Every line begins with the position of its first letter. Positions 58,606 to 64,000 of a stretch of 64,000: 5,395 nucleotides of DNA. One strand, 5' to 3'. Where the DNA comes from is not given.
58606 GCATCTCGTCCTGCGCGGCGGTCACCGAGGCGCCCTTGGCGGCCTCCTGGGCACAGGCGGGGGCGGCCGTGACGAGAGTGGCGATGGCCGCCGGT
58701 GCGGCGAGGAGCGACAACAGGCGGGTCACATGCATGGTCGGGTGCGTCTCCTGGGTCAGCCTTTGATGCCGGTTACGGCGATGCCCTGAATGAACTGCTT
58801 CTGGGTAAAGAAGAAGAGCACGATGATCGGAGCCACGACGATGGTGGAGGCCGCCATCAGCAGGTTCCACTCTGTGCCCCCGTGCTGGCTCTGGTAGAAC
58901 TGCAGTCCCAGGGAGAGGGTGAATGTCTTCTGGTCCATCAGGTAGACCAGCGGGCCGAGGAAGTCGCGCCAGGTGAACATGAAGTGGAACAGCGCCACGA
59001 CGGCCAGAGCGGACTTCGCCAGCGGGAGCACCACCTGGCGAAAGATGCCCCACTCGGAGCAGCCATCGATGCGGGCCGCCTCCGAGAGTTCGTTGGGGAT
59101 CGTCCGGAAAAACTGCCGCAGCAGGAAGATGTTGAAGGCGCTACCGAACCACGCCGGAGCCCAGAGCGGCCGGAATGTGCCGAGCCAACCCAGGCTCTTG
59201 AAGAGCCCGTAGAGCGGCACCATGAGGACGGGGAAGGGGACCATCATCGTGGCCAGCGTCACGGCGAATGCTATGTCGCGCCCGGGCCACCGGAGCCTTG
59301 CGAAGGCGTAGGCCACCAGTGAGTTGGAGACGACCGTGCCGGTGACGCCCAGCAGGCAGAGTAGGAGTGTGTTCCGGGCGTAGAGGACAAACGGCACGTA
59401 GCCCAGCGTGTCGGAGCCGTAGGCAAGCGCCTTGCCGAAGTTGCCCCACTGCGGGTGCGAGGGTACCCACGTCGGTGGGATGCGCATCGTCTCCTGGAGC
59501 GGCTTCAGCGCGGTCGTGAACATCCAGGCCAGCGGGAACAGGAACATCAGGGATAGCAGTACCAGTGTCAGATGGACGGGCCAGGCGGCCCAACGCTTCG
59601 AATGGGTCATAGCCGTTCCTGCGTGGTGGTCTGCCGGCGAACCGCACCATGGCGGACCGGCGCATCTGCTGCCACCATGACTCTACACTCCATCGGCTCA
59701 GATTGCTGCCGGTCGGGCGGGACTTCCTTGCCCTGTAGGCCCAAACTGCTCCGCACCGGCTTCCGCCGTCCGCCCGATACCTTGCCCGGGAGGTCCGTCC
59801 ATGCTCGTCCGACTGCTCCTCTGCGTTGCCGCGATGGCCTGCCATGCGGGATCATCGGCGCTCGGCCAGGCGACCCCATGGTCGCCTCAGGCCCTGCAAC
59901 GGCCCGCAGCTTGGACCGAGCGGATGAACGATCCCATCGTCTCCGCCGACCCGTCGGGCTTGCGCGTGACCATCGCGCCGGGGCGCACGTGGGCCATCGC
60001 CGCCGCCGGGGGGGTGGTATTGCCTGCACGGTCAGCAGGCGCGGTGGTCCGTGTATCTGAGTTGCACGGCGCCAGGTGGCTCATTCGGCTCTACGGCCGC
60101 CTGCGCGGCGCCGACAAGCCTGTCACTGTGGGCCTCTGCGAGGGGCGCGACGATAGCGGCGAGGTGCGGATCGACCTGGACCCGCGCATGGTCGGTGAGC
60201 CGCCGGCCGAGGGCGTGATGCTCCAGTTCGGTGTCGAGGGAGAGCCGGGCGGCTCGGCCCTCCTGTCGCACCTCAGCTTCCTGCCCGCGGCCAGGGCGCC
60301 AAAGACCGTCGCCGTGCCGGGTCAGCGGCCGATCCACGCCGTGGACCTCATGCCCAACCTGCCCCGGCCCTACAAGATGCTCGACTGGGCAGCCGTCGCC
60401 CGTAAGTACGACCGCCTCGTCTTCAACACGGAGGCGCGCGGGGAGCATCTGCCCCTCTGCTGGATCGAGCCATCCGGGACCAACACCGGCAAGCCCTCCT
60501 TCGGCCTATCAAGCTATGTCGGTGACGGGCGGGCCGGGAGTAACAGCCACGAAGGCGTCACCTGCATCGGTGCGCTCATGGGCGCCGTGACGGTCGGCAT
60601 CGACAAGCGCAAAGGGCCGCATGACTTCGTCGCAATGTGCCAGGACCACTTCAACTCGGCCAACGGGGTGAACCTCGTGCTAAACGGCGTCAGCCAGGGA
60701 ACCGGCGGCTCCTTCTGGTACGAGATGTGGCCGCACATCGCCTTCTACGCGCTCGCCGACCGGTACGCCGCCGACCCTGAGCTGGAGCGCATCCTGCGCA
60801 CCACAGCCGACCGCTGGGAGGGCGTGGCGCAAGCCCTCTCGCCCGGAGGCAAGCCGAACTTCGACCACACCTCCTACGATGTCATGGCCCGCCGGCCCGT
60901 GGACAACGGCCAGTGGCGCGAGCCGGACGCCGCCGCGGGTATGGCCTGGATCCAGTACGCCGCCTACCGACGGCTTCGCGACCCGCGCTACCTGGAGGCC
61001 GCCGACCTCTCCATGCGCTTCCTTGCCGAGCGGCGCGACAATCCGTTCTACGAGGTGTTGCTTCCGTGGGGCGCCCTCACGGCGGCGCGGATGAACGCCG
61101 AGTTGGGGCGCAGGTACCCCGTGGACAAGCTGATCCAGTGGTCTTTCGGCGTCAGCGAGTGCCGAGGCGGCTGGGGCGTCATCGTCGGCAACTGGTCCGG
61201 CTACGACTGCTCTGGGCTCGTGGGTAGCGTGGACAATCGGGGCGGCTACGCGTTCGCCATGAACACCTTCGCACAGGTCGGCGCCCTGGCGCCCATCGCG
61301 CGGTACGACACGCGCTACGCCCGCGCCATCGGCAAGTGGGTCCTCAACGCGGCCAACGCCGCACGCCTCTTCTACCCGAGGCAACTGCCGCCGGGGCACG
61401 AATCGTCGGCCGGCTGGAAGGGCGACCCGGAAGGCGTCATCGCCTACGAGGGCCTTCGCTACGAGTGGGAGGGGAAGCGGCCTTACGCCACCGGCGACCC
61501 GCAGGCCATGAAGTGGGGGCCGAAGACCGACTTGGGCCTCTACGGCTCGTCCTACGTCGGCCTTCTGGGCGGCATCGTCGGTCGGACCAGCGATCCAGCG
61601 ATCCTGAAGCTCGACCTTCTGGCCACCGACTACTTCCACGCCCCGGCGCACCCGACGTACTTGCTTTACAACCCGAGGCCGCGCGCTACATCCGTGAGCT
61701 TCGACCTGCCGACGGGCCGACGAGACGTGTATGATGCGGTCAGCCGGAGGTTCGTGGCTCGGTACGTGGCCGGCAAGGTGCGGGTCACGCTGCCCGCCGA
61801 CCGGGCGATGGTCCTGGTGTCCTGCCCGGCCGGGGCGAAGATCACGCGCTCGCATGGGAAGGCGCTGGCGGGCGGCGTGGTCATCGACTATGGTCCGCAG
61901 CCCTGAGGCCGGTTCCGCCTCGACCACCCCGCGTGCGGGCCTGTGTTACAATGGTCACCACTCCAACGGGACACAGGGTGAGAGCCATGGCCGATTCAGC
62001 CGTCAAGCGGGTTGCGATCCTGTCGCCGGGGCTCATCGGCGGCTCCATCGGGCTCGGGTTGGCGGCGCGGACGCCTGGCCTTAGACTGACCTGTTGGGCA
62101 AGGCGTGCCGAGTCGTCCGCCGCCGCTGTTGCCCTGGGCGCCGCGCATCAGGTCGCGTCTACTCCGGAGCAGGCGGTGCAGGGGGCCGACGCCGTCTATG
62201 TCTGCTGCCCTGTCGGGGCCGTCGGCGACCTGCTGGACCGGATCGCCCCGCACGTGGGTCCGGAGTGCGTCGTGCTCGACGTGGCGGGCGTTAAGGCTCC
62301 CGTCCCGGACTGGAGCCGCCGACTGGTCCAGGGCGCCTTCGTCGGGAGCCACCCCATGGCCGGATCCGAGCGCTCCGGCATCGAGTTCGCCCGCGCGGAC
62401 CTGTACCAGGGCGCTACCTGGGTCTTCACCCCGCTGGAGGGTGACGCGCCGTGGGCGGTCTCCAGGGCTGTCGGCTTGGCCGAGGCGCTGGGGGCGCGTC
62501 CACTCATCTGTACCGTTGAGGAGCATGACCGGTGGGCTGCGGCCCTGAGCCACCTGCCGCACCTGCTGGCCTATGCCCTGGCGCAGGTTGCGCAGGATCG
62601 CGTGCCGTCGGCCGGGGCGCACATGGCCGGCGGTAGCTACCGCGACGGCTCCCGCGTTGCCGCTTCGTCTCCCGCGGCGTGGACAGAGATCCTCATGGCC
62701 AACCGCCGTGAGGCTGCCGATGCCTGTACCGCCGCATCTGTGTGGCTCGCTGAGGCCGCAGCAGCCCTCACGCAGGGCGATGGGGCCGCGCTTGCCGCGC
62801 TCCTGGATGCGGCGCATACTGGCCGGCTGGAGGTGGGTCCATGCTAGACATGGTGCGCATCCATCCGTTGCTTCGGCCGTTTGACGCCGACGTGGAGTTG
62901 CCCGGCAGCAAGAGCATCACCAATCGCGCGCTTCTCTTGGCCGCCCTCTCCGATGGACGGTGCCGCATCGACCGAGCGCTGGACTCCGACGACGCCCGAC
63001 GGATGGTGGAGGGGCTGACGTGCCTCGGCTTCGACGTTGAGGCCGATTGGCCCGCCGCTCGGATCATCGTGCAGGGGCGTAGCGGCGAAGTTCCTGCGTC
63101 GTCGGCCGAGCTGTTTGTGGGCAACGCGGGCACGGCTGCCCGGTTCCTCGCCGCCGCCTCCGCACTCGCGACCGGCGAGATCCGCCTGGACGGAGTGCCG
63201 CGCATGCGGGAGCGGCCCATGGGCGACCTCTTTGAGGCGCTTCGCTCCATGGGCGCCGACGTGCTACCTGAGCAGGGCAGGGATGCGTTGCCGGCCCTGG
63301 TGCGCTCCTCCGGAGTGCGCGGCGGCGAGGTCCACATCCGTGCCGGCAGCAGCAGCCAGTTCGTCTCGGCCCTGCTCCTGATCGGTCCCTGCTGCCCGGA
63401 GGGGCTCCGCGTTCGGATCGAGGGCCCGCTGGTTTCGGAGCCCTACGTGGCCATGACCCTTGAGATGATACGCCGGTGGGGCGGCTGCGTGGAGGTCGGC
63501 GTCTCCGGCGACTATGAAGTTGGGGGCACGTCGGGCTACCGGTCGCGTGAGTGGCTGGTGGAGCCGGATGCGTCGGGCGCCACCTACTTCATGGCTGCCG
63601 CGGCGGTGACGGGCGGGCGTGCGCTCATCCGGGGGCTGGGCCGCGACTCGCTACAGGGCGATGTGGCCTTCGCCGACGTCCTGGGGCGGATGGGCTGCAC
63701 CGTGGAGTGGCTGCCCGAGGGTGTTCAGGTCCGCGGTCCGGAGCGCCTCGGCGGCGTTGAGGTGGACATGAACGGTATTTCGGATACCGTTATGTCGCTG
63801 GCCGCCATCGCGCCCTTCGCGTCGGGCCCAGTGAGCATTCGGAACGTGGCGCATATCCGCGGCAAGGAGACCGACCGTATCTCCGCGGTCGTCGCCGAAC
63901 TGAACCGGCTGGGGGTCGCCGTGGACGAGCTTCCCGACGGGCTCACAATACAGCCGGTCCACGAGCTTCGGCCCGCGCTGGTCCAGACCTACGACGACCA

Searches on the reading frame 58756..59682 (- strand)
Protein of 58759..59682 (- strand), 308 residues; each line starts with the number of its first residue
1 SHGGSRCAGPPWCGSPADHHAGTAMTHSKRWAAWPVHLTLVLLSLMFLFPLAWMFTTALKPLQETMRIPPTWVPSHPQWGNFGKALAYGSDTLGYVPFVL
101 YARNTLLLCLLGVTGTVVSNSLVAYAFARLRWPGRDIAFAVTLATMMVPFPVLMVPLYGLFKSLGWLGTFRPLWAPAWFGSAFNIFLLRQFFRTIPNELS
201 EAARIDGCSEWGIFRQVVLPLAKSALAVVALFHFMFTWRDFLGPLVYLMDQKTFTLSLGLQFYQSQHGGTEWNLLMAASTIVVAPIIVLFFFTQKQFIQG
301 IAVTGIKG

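Call 65: search_protein_families(library=pfam, proteins=[window:58759-59682:-], max_evalue=0.001)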
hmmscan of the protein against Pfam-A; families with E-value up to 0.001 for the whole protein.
window:58759-59682:- (308 aa): 1 family
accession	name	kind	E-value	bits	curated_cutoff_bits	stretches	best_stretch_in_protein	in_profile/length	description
PF00528.27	BPD_transp_1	-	1.6e-20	74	26.4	1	124-301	5-182/184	Binding-protein-dependent transport system inner membrane component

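Call 72: find_encoding_contigs(protein=window:58756-59610:-, flank=10000, max_places=2)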
Protein window:58756-59610:- (284 aa): 18 contigs read that carry it; 2 places shown.
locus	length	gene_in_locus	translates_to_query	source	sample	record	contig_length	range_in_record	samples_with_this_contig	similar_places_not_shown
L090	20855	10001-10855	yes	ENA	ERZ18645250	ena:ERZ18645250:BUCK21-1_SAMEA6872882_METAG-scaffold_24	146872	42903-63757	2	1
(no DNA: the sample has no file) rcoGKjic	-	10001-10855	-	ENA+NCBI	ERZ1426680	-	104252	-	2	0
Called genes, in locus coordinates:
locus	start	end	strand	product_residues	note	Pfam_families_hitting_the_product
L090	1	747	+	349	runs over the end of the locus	PF04055:Radical_SAM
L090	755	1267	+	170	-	-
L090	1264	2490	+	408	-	PF14907:NTP_transf_5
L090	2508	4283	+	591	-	-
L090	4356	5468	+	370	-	PF00850:Hist_deacetyl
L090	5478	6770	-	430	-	PF00275:EPSP_synthase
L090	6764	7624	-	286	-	PF02153:PDH_N, PF20463:PDH_C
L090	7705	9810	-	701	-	-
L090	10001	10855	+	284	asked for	PF00528:BPD_transp_1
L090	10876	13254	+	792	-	PF00930:DPPIV_N, PF26549:Tricorn_N (weak), PF02129:Peptidase_S15 (faint), PF20434:BD-FAE (weak), PF00326:Peptidase_S9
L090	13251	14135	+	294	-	PF00696:AA_kinase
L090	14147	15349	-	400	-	PF01266:DAO, PF13450:NAD_binding_8 (weak)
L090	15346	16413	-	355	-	PF01594:AI-2E_transport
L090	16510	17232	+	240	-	PF17746:SfsA_N, PF03749:SfsA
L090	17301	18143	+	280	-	PF03976:PPK2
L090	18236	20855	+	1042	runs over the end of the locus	PF22907:Ams1-like_1st, PF01074:Glyco_hydro_38N, PF09261:Alpha-mann_mid, PF07748:Glyco_hydro_38C, PF17677:Glyco_hydro38C2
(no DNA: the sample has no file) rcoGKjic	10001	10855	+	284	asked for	PF00528:BPD_transp_1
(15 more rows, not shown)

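Call 74: search_protein_families(library=ncbifam, proteins=[L090:1-744:+], max_evalue=0.001)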
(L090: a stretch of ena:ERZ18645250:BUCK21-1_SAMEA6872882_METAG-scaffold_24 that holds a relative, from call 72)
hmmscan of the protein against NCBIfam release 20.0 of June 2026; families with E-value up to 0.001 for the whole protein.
L090:1-744:+ (248 aa): 20 families
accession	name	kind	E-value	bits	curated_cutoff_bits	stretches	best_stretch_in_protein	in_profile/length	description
TIGR04545.1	rSAM_ahbD_hemeb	equivalog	5.1e-14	52.5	500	1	1-96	87-183/339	heme b synthase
TIGR03962.1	mycofact_rSAM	equivalog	6.5e-12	45.3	265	1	2-220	99-326/339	mycofactocin radical SAM maturase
TIGR04055.1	rSAM_NirJ2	equivalog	8.8e-12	45.2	500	1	1-81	86-166/326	putative heme d1 biosynthesis radical SAM protein NirJ2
TIGR04251.1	SCM_rSAM_ScmF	equivalog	8.4e-09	35.3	400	1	1-80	94-173/353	SynChlorMet cassette radical SAM/SPASM protein ScmF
TIGR04051.1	rSAM_NirJ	equivalog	1e-08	34.5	515.45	1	6-122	94-210/354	heme d1 biosynthesis radical SAM protein NirJ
TIGR04053.2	TIGR04053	equivalog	3.1e-08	33.3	395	1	5-89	102-186/366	TIGR04053 family radical SAM/SPASM domain-containing protein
TIGR04340.1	rSAM_ACGX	hypoth_equivalog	3.1e-07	30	400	1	3-218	98-330/341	radical SAM/SPASM domain protein, ACGX system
TIGR04546.1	rSAM_ahbC_deAc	equivalog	3.9e-07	29.2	650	1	3-113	128-238/390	12,18-didecarboxysiroheme deacetylase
TIGR04250.1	SCM_rSAM_ScmE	equivalog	8.8e-07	28.1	400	1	14-89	104-182/358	SynChlorMet cassette radical SAM/SPASM protein ScmE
TIGR04347.1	pseudo_SAM_Halo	equivalog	5.2e-06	26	525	1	6-111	130-235/390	TIGR04347 family pseudo-SAM/SPASM protein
TIGR04085.1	rSAM_more_4Fe4S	domain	1.2e-05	25.6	27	1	142-226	1-93/93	SPASM domain-containing protein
NF045574.1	sacti_mat_StsB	exception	1.5e-05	24.1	625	1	2-75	184-255/466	StsB family radical SAM/SPASM domain sactipeptide maturase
TIGR03977.1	rSAM_pair_HxsC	equivalog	1.6e-05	24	267.9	1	13-76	127-190/292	His-Xaa-Ser system radical SAM maturase HxsC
TIGR02668.1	moaA_archaeal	equivalog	3.1e-05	23.1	325.25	1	4-77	100-174/303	GTP 3',8-cyclase MoaA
TIGR04054.1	rSAM_NirJ1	equivalog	4e-05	22.4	650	1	3-79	125-200/387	putative heme d1 biosynthesis radical SAM protein NirJ1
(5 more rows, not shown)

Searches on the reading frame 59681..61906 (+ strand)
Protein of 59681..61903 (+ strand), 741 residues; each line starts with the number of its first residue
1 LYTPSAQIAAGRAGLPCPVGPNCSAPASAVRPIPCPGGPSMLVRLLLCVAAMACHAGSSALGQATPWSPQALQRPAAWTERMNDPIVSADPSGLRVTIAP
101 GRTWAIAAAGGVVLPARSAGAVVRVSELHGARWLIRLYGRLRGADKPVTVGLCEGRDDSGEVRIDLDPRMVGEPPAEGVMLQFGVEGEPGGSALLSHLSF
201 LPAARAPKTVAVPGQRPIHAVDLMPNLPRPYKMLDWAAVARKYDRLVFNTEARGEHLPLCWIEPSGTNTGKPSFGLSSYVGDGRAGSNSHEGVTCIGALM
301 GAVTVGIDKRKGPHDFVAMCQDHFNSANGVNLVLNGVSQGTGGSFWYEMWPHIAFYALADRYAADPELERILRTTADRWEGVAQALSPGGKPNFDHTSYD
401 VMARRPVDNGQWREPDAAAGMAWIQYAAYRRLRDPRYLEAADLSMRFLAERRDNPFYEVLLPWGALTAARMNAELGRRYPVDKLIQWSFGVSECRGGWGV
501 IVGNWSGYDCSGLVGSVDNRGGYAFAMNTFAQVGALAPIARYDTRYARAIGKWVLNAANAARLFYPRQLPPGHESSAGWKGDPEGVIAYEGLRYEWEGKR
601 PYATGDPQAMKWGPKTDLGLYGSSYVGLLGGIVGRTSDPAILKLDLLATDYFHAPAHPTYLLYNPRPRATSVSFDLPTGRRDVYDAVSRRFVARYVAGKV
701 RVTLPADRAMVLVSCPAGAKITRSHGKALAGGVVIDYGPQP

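Call 65: search_protein_families(library=pfam, proteins=[window:59681-61903:+], max_evalue=0.001)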
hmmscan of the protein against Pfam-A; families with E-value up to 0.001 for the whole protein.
window:59681-61903:+ (741 aa): 0 families

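Call 71: find_encoding_contigs(protein=window:59801-61906:+, flank=10000, max_places=3)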
Protein window:59801-61906:+ (701 aa): no gene with exactly this product is on record in the collection.

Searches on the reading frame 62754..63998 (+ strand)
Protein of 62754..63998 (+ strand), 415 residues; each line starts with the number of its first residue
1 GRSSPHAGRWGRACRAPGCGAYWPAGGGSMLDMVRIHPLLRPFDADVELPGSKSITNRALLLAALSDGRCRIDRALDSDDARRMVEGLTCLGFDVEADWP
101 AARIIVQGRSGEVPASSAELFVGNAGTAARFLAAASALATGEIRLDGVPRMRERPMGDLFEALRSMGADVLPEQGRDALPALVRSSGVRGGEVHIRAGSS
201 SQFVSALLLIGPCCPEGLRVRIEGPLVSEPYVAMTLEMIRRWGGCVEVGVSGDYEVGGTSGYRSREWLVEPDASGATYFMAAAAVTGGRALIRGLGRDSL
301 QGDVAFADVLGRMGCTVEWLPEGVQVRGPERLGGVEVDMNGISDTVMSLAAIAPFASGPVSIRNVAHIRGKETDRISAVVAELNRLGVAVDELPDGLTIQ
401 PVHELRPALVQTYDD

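Call 65: search_protein_families(library=pfam, proteins=[window:62754-63998:+], max_evalue=0.001)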
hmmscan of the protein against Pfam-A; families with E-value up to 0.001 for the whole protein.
window:62754-63998:+ (415 aa): 1 family
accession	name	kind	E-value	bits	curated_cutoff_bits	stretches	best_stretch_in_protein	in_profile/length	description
PF00275.25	EPSP_synthase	-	6.2e-101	338.6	22.8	1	43-415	7-380/417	EPSP synthase (3-phosphoshikimate 1-carboxyvinyltransferase)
